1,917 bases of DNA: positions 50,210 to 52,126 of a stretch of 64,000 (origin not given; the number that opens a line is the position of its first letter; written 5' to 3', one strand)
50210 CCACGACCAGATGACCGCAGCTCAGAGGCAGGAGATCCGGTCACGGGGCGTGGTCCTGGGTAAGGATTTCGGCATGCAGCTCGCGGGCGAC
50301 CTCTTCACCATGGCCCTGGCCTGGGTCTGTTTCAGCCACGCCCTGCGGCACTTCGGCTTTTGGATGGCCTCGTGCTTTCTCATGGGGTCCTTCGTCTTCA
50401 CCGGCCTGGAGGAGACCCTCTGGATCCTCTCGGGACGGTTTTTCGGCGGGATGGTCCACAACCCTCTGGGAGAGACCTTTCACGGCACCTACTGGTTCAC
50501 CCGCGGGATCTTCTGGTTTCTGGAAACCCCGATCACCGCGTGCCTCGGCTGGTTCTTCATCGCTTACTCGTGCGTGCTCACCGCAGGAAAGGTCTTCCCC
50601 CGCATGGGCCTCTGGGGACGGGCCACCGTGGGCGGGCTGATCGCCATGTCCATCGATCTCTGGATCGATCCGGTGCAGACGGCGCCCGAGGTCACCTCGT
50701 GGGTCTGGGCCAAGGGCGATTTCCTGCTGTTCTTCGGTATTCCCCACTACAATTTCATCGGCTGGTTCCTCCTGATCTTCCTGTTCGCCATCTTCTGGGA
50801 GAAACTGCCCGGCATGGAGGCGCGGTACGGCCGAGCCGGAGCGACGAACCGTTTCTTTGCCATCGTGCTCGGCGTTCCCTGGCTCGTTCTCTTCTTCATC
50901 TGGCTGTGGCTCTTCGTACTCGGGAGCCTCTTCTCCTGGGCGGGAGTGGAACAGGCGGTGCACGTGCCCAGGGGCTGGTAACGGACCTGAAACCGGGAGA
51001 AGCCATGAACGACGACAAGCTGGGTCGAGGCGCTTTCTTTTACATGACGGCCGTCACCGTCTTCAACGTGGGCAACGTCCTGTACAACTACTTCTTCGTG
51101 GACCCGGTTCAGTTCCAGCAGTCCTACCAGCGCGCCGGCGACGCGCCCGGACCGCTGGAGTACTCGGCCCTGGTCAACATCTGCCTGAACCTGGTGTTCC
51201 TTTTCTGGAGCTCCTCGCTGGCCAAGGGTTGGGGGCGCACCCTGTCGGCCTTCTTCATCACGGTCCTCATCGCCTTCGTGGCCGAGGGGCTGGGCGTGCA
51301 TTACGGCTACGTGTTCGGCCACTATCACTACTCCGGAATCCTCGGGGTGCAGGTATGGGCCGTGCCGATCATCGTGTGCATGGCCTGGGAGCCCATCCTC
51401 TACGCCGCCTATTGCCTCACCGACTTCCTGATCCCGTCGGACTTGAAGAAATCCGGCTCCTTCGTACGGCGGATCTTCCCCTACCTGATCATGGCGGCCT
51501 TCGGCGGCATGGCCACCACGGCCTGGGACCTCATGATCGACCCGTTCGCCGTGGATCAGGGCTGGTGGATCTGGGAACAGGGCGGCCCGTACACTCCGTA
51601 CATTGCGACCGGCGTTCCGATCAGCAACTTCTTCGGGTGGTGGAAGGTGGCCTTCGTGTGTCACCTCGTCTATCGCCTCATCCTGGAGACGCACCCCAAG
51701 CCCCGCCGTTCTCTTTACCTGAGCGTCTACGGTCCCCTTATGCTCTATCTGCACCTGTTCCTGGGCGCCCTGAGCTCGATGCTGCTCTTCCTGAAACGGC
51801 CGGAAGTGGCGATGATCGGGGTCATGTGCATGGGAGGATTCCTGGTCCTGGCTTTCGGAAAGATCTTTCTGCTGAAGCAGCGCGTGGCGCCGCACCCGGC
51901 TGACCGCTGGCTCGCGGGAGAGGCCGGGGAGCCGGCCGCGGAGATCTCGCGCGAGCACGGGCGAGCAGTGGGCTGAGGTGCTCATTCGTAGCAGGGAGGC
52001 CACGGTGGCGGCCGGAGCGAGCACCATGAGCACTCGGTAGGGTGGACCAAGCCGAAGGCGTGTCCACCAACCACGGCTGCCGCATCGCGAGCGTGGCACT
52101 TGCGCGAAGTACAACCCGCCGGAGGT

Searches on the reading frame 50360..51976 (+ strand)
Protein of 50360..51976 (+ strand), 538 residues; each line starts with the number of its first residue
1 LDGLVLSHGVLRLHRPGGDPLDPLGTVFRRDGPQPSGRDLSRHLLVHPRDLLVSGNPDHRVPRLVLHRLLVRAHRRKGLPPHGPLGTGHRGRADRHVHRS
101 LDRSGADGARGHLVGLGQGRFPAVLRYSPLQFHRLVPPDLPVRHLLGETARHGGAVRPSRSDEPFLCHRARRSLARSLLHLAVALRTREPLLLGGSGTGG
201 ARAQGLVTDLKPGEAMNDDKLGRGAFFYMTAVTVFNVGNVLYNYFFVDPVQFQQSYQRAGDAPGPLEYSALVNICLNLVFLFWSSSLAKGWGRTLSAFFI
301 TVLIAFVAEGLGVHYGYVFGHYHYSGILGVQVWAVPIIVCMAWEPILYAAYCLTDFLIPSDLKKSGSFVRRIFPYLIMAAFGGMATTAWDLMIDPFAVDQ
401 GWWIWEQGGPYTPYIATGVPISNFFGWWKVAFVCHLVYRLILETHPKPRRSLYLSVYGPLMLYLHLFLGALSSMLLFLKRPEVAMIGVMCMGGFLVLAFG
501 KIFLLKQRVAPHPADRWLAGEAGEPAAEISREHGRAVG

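Call 9: search_protein_families(library=pfam, proteins=[window:50360-51976:+], max_evalue=0.001)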
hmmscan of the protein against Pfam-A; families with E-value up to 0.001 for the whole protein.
window:50360-51976:+ (538 aa): 1 family
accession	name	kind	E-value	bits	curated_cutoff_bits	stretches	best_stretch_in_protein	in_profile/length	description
PF04240.17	Caroten_synth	-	7.1e-30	104.9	25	1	278-491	10-206/209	Carotenoid biosynthesis protein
